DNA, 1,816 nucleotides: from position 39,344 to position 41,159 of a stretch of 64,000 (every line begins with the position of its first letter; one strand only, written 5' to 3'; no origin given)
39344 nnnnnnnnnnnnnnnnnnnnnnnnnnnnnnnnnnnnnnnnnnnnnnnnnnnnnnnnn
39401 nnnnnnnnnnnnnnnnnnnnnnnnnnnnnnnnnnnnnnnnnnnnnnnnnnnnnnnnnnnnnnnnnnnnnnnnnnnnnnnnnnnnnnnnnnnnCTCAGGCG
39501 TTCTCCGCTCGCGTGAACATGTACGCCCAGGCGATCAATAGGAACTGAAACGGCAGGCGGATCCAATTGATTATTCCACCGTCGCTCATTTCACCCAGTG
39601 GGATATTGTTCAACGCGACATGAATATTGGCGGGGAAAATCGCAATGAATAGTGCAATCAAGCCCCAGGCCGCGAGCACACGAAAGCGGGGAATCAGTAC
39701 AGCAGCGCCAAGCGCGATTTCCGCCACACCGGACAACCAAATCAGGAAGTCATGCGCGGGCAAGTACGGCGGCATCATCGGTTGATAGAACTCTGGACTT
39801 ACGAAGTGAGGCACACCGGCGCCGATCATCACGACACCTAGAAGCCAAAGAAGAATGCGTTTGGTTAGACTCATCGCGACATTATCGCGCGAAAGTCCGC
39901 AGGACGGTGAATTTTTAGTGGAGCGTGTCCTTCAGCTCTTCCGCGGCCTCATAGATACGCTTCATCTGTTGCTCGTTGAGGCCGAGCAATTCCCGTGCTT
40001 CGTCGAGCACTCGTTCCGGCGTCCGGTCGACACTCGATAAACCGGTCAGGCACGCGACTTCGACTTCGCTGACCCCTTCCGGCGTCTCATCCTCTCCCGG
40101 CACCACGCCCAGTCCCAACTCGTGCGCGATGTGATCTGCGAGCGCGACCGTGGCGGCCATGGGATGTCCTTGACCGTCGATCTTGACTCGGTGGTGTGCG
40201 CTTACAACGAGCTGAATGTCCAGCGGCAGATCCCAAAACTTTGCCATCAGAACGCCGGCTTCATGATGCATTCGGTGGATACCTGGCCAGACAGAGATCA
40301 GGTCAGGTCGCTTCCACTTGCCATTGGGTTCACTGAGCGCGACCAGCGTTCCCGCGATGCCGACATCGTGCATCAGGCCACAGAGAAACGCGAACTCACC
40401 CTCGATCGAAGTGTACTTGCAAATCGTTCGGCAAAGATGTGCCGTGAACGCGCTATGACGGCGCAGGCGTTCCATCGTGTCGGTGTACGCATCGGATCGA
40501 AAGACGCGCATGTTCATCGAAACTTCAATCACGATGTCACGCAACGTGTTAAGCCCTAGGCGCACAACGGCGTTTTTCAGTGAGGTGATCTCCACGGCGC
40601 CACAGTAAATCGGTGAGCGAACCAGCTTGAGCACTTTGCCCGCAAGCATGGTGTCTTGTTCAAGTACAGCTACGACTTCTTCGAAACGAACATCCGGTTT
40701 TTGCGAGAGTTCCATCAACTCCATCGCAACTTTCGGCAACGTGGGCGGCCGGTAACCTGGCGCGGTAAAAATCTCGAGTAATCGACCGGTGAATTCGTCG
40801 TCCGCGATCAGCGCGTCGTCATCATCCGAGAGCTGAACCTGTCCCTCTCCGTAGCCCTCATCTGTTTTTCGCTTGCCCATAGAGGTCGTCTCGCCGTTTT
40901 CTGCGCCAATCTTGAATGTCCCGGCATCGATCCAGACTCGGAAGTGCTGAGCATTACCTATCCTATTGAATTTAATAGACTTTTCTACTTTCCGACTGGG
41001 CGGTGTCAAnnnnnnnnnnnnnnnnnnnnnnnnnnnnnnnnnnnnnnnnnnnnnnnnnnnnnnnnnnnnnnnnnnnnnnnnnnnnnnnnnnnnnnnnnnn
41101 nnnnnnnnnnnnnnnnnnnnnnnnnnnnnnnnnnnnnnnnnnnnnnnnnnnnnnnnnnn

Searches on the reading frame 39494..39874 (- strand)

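Call 17: search_protein_families(library=pfam, proteins=[window:39494-39874:-], max_evalue=0.001)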
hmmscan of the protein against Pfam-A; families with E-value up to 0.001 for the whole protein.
window:39494-39874:- (126 aa): 3 families
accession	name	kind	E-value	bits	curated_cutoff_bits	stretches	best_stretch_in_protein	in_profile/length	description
PF07291.16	MauE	-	1.2e-06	29.3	27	1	5-79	5-83/128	Methylamine utilisation protein MauE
PF07681.17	DoxX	-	0.00016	22.6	23.6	1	10-79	7-79/85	DoxX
PF13564.11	DoxX_2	-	0.00094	19.7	26.3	0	7-78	1-76/103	DoxX-like family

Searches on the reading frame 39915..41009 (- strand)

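Call 17: search_protein_families(library=pfam, proteins=[window:39915-41009:-], max_evalue=0.001)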
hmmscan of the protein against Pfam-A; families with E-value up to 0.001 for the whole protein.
window:39915-41009:- (364 aa): 2 families
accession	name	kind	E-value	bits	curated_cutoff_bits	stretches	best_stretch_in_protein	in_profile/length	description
PF08668.18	HDOD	-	3.5e-35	121.7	22.9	1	89-274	2-195/196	HDOD domain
PF01966.28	HD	-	1.2e-05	26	22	1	184-294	3-113/116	HD domain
